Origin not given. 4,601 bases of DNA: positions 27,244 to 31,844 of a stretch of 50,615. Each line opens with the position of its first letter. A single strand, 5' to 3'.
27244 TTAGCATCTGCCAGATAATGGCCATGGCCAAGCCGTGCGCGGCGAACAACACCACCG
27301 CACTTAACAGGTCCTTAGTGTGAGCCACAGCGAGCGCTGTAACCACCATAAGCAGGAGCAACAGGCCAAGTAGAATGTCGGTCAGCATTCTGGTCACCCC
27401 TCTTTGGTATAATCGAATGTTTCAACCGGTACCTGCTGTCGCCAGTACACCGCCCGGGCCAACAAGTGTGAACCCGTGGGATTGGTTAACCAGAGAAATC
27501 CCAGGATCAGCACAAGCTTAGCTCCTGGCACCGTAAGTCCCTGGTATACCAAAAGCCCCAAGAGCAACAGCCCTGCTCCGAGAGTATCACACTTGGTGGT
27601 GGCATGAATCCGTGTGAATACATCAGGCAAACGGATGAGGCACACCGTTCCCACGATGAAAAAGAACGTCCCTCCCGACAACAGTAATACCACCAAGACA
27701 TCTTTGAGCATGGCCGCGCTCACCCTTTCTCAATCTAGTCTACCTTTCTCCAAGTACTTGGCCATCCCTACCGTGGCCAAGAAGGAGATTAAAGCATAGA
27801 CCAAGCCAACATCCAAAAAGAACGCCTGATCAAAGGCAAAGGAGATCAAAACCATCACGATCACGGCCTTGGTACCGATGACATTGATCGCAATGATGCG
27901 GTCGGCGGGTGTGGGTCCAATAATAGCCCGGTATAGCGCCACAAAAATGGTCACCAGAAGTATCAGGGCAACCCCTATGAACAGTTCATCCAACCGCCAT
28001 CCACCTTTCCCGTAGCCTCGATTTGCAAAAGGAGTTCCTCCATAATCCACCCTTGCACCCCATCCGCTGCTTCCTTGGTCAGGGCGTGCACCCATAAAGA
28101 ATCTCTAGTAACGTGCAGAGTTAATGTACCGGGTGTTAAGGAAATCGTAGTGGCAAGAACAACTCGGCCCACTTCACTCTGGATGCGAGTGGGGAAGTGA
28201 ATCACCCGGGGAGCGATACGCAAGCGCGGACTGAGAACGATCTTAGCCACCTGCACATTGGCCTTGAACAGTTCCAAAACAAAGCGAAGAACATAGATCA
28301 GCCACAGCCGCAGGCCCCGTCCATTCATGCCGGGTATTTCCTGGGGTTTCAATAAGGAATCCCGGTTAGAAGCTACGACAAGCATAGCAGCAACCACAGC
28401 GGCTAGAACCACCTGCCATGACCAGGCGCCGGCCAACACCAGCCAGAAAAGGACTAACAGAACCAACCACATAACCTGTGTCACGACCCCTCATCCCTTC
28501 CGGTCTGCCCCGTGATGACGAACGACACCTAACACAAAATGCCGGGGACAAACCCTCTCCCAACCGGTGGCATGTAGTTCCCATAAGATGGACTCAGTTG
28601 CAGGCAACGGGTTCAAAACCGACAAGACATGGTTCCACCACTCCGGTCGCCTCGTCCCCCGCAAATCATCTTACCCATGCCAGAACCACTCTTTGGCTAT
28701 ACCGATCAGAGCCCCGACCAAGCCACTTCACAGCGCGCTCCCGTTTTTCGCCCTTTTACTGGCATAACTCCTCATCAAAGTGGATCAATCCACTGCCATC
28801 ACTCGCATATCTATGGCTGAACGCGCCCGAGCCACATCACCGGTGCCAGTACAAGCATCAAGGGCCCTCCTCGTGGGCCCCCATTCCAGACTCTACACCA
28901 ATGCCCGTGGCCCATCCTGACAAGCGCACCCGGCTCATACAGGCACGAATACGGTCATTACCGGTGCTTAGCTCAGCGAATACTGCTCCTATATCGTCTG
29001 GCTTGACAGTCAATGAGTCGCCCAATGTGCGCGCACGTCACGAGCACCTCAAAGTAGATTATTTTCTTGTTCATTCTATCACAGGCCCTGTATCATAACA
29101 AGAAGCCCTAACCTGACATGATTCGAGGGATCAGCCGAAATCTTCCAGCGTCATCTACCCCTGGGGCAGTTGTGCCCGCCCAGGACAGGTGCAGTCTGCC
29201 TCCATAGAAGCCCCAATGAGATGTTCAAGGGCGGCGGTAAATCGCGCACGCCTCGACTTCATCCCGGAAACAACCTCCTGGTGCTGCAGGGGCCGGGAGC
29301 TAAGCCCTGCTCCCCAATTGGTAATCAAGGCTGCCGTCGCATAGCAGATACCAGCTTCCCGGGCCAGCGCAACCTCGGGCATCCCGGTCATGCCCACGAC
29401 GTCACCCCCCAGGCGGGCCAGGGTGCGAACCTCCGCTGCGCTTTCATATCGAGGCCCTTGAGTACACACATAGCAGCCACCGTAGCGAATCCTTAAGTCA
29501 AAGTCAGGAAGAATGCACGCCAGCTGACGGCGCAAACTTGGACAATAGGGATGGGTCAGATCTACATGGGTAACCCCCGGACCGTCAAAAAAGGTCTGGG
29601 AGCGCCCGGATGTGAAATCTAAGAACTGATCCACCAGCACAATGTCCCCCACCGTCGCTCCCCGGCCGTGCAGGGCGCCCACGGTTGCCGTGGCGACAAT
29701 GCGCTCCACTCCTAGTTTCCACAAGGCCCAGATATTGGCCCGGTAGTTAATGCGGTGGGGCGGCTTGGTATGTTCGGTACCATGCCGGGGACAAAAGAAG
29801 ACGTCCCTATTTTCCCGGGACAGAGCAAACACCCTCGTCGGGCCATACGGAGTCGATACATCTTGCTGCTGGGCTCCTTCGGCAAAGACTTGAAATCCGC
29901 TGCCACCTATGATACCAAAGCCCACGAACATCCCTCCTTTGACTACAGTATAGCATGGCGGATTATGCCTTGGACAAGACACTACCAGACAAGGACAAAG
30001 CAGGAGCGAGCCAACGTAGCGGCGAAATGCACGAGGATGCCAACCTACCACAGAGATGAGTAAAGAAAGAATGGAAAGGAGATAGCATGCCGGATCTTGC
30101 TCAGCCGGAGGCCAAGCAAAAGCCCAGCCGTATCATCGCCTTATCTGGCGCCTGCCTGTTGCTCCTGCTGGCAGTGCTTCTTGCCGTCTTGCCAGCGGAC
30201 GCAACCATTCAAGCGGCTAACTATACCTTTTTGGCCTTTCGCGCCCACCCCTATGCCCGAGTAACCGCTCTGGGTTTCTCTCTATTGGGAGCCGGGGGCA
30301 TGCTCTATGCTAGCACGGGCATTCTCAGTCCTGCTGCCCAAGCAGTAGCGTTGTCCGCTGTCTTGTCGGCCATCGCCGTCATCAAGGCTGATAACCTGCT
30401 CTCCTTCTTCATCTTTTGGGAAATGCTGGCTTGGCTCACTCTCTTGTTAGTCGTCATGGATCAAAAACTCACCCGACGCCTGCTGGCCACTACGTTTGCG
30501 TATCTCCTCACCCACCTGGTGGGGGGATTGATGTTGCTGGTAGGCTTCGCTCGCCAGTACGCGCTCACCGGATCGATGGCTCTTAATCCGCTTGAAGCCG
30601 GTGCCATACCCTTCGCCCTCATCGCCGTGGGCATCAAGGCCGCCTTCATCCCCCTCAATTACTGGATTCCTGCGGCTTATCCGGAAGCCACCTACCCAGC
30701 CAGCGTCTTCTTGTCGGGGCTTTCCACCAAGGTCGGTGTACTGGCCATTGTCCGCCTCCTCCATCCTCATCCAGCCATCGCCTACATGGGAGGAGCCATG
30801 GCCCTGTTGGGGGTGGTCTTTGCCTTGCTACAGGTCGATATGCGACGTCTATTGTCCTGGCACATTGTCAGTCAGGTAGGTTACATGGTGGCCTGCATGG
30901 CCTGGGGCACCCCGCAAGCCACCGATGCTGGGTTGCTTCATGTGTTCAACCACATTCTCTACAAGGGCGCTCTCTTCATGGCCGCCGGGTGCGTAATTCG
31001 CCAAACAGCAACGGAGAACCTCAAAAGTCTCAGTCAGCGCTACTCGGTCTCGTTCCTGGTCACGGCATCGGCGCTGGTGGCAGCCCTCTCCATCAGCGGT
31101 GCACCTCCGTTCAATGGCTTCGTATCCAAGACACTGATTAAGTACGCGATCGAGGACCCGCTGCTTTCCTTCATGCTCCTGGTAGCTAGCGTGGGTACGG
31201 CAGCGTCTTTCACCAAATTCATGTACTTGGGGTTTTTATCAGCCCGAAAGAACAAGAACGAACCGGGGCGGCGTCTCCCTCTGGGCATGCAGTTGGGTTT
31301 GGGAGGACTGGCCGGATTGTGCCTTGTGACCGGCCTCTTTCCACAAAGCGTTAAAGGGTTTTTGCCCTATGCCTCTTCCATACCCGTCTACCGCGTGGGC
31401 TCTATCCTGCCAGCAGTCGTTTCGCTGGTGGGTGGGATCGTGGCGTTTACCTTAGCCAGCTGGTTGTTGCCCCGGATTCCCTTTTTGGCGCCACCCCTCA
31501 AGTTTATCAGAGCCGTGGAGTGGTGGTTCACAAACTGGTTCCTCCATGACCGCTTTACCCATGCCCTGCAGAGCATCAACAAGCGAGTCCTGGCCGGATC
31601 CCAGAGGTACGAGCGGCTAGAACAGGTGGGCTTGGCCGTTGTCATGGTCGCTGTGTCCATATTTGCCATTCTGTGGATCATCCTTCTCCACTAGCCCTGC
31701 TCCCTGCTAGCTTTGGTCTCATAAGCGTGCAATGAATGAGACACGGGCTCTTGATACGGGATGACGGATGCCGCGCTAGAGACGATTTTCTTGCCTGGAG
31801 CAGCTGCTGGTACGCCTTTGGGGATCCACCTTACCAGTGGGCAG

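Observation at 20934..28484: Ten-gene Mrp cluster arranged like the Mbh membrane arm, with three antiporter-like subunits and no catalytic module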

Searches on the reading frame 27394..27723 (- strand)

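Call 5: search_protein_families(library=pfam, proteins=[window:27394-27723:-], max_evalue=0.01)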
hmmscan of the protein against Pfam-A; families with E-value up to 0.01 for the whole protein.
window:27394-27723:- (109 aa): 1 family
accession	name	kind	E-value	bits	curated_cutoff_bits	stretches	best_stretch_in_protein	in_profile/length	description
PF03334.19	PhaG_MnhG_YufB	-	1.3e-27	96.3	23.4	1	14-93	1-80/80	Na+/H+ antiporter subunit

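Call 6: search_protein_families(library=ncbifam, proteins=[window:27394-27723:-], max_evalue=0.01)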
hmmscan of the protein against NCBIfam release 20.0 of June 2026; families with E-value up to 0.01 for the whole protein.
window:27394-27723:- (109 aa): 14 families
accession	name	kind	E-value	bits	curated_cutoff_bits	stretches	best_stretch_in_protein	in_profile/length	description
NF009314.0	PRK12674.1-2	subfamily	5e-27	93.9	102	1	7-100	4-97/116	Na+/H+ antiporter subunit G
TIGR01300.1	CPA3_mnhG_phaG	equivalog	4.2e-21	75.1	63.1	1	18-100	6-90/97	monovalent cation/H(+) antiporter subunit G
NF009316.0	PRK12674.1-5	equivalog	1.2e-19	70.3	122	1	5-97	3-97/121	Na+/H+ antiporter subunit G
NF009313.0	PRK12674.1-1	equivalog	1.3e-18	67.2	151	1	6-92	4-92/140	Na+/H+ antiporter subunit G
NF009311.0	PRK12670.1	equivalog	1.3e-18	66.7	116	1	9-96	4-91/99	putative monovalent cation/H+ antiporter subunit G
NF009236.0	PRK12586.1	equivalog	6.3e-18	64.9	156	1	8-99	9-101/145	Na+/H+ antiporter subunit G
NF009320.0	PRK12675.1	equivalog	5.4e-17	62.3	128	1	12-99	4-92/104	putative monovalent cation/H+ antiporter subunit G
NF009312.0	PRK12672.1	subfamily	2.6e-16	59.9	122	1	6-99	2-105/122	putative monovalent cation/H+ antiporter subunit G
NF009235.0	PRK12585.1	equivalog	2.5e-13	49.7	273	1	9-94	8-94/197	putative monovalent cation/H+ antiporter subunit G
NF009237.0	PRK12587.1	equivalog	3.4e-12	46.4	158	1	11-95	10-96/118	Na+/H+ antiporter subunit G1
NF009315.0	PRK12674.1-4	equivalog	1e-08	35.4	130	1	6-99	10-105/121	Na+/H+ antiporter subunit G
NF009317.0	PRK12674.2-1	equivalog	2.7e-08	34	107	1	10-94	6-90/105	Na+/H+ antiporter subunit G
NF009238.0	PRK12592.1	equivalog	2.9e-07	30.5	170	1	1-59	1-59/126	putative monovalent cation/H+ antiporter subunit G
NF009318.0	PRK12674.2-3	equivalog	0.00047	20.4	97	1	5-94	1-95/102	Na+/H+ antiporter subunit G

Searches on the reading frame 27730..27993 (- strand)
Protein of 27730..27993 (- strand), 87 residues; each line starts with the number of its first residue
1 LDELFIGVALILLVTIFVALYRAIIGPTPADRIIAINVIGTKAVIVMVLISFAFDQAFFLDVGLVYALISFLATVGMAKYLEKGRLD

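Call 5: search_protein_families(library=pfam, proteins=[window:27730-27993:-], max_evalue=0.01)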
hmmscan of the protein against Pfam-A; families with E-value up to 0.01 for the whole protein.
window:27730-27993:- (87 aa): 1 family
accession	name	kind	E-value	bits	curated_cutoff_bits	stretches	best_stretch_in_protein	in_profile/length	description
PF04066.18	MrpF_PhaF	-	2.6e-17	63.4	23.3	1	30-82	1-53/53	Multiple resistance and pH regulation protein F (MrpF / PhaF)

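Call 6: search_protein_families(library=ncbifam, proteins=[window:27730-27993:-], max_evalue=0.01)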
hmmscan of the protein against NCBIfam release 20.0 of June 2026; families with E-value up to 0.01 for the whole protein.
window:27730-27993:- (87 aa): 15 families
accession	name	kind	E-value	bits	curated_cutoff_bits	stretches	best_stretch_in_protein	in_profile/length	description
NF009244.0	PRK12599.1-3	equivalog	6.9e-23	80.9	90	1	2-80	6-84/92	putative monovalent cation/H+ antiporter subunit F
NF009242.0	PRK12599.1-1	equivalog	1e-21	77.1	89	1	2-83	2-83/86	putative monovalent cation/H+ antiporter subunit F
NF009250.0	PRK12604.1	equivalog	2.6e-17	63.1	100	1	8-84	8-83/84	putative monovalent cation/H+ antiporter subunit F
NF009247.0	PRK12599.1-6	equivalog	4.1e-17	62.5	100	1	8-85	9-87/89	putative monovalent cation/H+ antiporter subunit F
NF009248.0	PRK12600.1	equivalog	4.1e-17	62.2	97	1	4-85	4-86/94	Na(+)/H(+) antiporter subunit F1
NF006243.0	PRK08381.1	equivalog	1.3e-16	60.7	79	1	3-83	5-85/89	putative monovalent cation/H+ antiporter subunit F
NF009246.0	PRK12599.1-5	equivalog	1.5e-15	57.6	92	1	13-82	11-80/83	putative monovalent cation/H+ antiporter subunit F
NF009243.0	PRK12599.1-2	equivalog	7.5e-15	55.4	95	1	10-84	12-87/91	putative monovalent cation/H+ antiporter subunit F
NF004812.0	PRK06161.1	equivalog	7.6e-14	52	93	1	9-84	13-88/92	K+/H+ antiporter subunit F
NF009249.0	PRK12603.1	equivalog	2.3e-13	50.3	81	1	7-85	5-84/90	putative monovalent cation/H+ antiporter subunit F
NF009300.0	PRK12657.1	equivalog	1.3e-12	47.9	103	1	4-86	8-91/100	putative monovalent cation/H+ antiporter subunit F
NF009245.0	PRK12599.1-4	equivalog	3.5e-07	30.5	114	1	8-81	13-87/121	cation:proton antiporter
NF005930.0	PRK07948.1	equivalog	1.3e-06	28.9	82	1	6-80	6-80/86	monovalent cation/H+ antiporter complex subunit F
NF009253.0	PRK12612.1-1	equivalog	0.001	19.6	94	1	13-81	8-78/88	putative monovalent cation/H+ antiporter subunit F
NF009255.0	PRK12612.1-3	equivalog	0.0033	18.1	112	1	5-85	11-91/92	putative monovalent cation/H+ antiporter subunit F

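Call 83: search_solved_structures(query=window:27730-27993:-, max_evalue=1, show_alignments=5)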
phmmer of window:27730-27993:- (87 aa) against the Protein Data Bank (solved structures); distinct sequences matched with E-value up to 1: 15.
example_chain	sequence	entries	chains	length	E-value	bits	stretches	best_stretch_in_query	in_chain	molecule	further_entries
6cfw_B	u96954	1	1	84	2.6e-13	53.6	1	7-84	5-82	Monovalent cation/H+ antiporter subunit F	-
6u8y_B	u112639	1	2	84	3.6e-13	53.1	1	10-84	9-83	Monovalent cation/H+ antiporter subunit F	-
6z16_F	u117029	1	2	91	1.7e-11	47.8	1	5-84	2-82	Multisubunit Na+/H+ antiporter, F subunit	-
7qru_F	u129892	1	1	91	1.7e-08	38.3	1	6-84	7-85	Na(+)/H(+) antiporter subunit F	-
7d3u_F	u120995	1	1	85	4.8e-05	27.3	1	6-85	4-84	Monovalent Na+/H+ antiporter subunit F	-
8e9w_A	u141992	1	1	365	0.19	15.9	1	3-67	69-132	Muscarinic acetylcholine receptor M3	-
4daj_A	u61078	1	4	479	0.3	15.3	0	3-67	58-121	Muscarinic acetylcholine receptor M3, Lysozyme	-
7qof_j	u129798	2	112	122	0.33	15.1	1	13-44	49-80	Head fiber trimer protein gp21 | Head fiber dimer protein gp29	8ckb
6u1n_R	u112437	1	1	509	0.5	14.5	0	3-69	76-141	Muscarinic acetylcholine receptor M2, Vasopressin V2 receptor chimera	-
8e9y_A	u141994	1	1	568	0.59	14.3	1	3-67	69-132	Muscarinic acetylcholine receptor M3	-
8e9z_A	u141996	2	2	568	0.6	14.3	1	3-67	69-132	Muscarinic acetylcholine receptor M3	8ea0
4mqs_A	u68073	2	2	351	0.93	13.7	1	3-70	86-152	Muscarinic acetylcholine receptor M2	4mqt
6oik_R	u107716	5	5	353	0.94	13.7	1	3-70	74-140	Muscarinic acetylcholine receptor M2,Muscarinic acetylcholine receptor M2 | Muscarinic acetylcholine receptor M2,muscarinic acetylcholine receptor M2 chimera | 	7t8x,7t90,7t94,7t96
6ol9_A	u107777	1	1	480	0.97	13.6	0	3-66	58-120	Muscarinic acetylcholine receptor M5, T4 Lysozyme fusion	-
4u15_A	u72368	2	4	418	0.99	13.6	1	3-67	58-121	Muscarinic acetylcholine receptor M3,Lysozyme,Muscarinic acetylcholine receptor M3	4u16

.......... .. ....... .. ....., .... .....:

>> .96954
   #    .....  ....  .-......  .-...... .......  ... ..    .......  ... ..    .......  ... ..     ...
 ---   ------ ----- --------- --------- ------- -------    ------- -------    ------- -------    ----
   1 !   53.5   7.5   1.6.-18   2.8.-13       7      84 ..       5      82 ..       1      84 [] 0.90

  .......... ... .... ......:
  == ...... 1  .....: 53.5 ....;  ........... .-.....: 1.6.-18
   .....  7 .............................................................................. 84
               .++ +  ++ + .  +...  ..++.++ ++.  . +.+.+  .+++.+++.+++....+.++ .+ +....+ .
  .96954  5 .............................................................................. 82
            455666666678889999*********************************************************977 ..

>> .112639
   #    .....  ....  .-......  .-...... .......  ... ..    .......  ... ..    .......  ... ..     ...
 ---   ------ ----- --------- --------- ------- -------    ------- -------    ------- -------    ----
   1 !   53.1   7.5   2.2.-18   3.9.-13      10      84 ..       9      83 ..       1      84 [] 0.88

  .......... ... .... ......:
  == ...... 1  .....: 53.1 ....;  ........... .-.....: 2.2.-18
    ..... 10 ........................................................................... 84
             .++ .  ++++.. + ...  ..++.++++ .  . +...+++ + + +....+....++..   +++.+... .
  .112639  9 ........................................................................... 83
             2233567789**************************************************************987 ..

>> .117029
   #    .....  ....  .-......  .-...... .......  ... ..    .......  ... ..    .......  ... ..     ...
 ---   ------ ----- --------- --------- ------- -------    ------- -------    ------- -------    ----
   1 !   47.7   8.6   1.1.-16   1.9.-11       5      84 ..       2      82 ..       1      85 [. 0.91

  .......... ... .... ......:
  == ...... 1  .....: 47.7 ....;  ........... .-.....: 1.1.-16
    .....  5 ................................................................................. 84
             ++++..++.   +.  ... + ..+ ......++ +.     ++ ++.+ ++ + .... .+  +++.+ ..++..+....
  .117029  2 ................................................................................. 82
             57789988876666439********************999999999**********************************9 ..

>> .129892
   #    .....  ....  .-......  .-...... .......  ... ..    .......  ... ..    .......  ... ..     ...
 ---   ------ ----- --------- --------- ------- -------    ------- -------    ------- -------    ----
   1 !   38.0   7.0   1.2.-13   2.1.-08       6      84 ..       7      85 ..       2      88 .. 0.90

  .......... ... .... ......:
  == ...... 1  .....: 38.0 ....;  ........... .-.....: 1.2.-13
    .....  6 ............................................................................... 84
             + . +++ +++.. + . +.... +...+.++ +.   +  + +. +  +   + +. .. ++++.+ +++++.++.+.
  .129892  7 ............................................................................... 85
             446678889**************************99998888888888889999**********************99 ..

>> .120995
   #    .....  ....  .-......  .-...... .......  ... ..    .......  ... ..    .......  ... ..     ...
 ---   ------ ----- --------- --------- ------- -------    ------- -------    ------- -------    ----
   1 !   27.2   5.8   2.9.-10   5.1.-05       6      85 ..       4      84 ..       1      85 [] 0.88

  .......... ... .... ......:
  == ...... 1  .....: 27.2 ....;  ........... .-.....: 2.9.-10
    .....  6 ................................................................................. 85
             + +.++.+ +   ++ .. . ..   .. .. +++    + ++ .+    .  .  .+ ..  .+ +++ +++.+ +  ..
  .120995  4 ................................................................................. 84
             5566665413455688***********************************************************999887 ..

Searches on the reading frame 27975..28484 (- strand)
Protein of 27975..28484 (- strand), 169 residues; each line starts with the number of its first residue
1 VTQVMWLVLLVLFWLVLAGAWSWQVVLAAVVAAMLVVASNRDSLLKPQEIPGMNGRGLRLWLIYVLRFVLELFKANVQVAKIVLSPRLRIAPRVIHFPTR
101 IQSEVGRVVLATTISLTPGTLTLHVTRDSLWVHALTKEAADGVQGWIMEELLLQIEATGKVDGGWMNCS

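Call 5: search_protein_families(library=pfam, proteins=[window:27975-28484:-], max_evalue=0.01)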
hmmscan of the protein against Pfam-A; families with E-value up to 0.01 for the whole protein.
window:27975-28484:- (169 aa): 1 family
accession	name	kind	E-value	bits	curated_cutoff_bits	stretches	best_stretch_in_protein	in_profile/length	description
PF01899.21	MNHE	-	1.2e-29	103.4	27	1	8-140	2-127/145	Na+/H+ ion antiporter subunit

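Call 6: search_protein_families(library=ncbifam, proteins=[window:27975-28484:-], max_evalue=0.01)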
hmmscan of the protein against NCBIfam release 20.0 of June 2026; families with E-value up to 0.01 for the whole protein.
window:27975-28484:- (169 aa): 16 families
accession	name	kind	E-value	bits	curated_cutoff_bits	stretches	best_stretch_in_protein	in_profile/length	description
NF009295.0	PRK12652.1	equivalog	1.8e-25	89.9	290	1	7-143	175-311/368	monovalent cation/H+ antiporter subunit E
NF006519.0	PRK08965.1-3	equivalog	7.2e-19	68.2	190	1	1-147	1-144/158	Na+/H+ antiporter subunit E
NF006518.0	PRK08965.1-2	equivalog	4.3e-18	65.7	159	1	6-142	15-148/166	Na+/H+ antiporter subunit E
TIGR00942.1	2a6301s05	subfamily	2.3e-17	63.3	212.25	1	26-147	14-131/144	multicomponent Na+:H+ antiporter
NF009292.0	PRK12651.1-3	equivalog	1.8e-16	60.6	213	1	3-141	4-139/158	Na+/H+ antiporter subunit E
NF006245.0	PRK08383.1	subfamily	2.5e-13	50.3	192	1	4-135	12-140/168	putative monovalent cation/H+ antiporter subunit E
NF009291.0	PRK12651.1-1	equivalog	4.7e-13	49.4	228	1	3-135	4-133/159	Na+/H+ antiporter subunit E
NF005131.0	PRK06580.1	equivalog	3.5e-12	46.5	121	1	62-151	10-99/107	putative monovalent cation/H+ antiporter subunit E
NF004922.0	PRK06279.1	equivalog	7.1e-12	45.6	99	1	61-129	6-72/100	putative monovalent cation/H+ antiporter subunit E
NF009240.0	PRK12596.1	equivalog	1.4e-11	44.5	277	1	7-149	11-149/171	putative monovalent cation/H+ antiporter subunit E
NF006520.0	PRK08965.1-4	equivalog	2.1e-11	44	175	1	6-140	10-142/162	Na+/H+ antiporter subunit E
NF006244.0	PRK08382.1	equivalog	2.4e-11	44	226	1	4-138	37-177/201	putative monovalent cation/H+ antiporter subunit E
NF006521.0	PRK08965.1-5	equivalog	4e-10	39.5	141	1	2-145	14-154/180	Na+/H+ antiporter subunit E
NF006517.0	PRK08965.1-1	equivalog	6e-09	36.3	180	1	64-136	62-136/161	Na+/H+ antiporter subunit E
NF009297.0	PRK12654.1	equivalog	4.1e-07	30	116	1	62-128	5-71/151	monovalent cation/H+ antiporter subunit E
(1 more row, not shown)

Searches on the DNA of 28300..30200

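Call 62: search_rna_families(source=window, start=28300, end=30200, threshold=evalue, max_evalue=1)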
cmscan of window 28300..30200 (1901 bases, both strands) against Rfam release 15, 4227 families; matches with E-value up to 1: 0.
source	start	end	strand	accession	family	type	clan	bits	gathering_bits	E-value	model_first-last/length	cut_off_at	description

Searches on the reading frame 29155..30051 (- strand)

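Call 9: search_protein_families(library=pfam, proteins=[window:29155-30051:-], max_evalue=0.001)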
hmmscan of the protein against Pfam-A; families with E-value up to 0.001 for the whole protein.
window:29155-30051:- (298 aa): 1 family
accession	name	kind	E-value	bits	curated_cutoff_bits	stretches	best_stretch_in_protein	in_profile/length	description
PF01048.26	PNP_UDP_1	-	9.8e-40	136.8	25.1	1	46-279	3-232/233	Phosphorylase superfamily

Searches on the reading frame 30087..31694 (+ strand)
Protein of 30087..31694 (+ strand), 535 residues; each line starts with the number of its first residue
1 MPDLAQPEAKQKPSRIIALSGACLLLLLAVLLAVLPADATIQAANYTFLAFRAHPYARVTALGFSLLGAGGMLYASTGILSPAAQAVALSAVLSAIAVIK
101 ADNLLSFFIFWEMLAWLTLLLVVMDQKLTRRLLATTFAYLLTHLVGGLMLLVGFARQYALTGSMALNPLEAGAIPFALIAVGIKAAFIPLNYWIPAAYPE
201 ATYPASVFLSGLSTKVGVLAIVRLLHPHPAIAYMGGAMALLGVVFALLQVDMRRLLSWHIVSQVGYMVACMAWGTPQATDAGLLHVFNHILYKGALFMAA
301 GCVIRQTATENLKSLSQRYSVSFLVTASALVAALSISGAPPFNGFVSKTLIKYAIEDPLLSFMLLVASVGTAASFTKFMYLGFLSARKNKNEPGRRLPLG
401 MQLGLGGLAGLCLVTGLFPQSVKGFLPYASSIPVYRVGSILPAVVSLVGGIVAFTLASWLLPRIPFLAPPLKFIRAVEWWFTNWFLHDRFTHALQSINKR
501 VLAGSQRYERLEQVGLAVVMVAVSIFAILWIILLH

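Call 9: search_protein_families(library=pfam, proteins=[window:30087-31694:+], max_evalue=0.001)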
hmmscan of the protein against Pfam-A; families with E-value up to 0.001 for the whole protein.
window:30087-31694:+ (535 aa): 1 family
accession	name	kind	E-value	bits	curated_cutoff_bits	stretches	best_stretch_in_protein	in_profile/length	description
PF00361.26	Proton_antipo_M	-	2.2e-34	119.5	21.5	1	101-368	1-288/294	NADH:quinone oxidoreductase/Mrp antiporter, TM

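Call 53: search_protein_families(library=ncbifam, proteins=[window:30087-31694:+], max_evalue=0.00001)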
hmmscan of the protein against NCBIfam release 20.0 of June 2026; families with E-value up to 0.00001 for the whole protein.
window:30087-31694:+ (535 aa): 68 families (the best 25 are shown)
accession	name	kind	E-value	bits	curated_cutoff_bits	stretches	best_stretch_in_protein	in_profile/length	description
NF009310.0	PRK12668.1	equivalog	7.9e-100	335.3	564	1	25-463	38-478/584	Na(+)/H(+) antiporter subunit D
NF006419.0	PRK08668.1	equivalog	3.8e-47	161.4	617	1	86-426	103-474/613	NADH dehydrogenase subunit M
NF005086.0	PRK06521.1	equivalog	2.2e-40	138.8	667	1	90-425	121-498/669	hydrogenase 4 subunit B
NF009307.0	PRK12664.1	equivalog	3.8e-40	138.3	417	1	90-467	71-444/527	putative monovalent cation/H+ antiporter subunit D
NF006240.0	PRK08376.1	subfamily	2.2e-37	129.2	662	1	95-423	134-496/521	putative monovalent cation/H+ antiporter subunit D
NF009306.0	PRK12663.1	equivalog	3.5e-37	128.3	542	1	104-424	130-472/498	Na+/H+ antiporter subunit D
NF006418.0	PRK08667.1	equivalog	8.5e-37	127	794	1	87-452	111-520/644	hydrogenase membrane subunit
NF004920.0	PRK06277.1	equivalog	1.5e-36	126.2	578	1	87-424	105-466/478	energy conserving hydrogenase EhbF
NF009308.0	PRK12665.1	equivalog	5.4e-35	120.9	585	1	101-371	134-422/531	Na+/H+ antiporter subunit D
NF009287.0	PRK12647.1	equivalog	1.3e-33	116.5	937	1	94-432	119-480/773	putative monovalent cation/H+ antiporter subunit A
NF009284.0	PRK12644.1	equivalog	2.1e-32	112.1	962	1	83-434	109-487/975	Na+/H+ antiporter subunit A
NF006237.0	PRK08375.1-2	equivalog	5.4e-32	111.6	597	1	100-383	116-406/497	putative monovalent cation/H+ antiporter subunit D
NF005818.0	PRK07691.1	equivalog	7.3e-32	111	586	1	102-417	128-467/496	Na+/H+ antiporter subunit D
NF006238.0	PRK08375.1-4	equivalog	4.2e-31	108.3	626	1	97-357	122-400/531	putative monovalent cation/H+ antiporter subunit D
NF009288.0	PRK12648.1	equivalog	4.6e-30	104.4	1104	1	94-427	119-480/954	monovalent cation/H+ antiporter subunit A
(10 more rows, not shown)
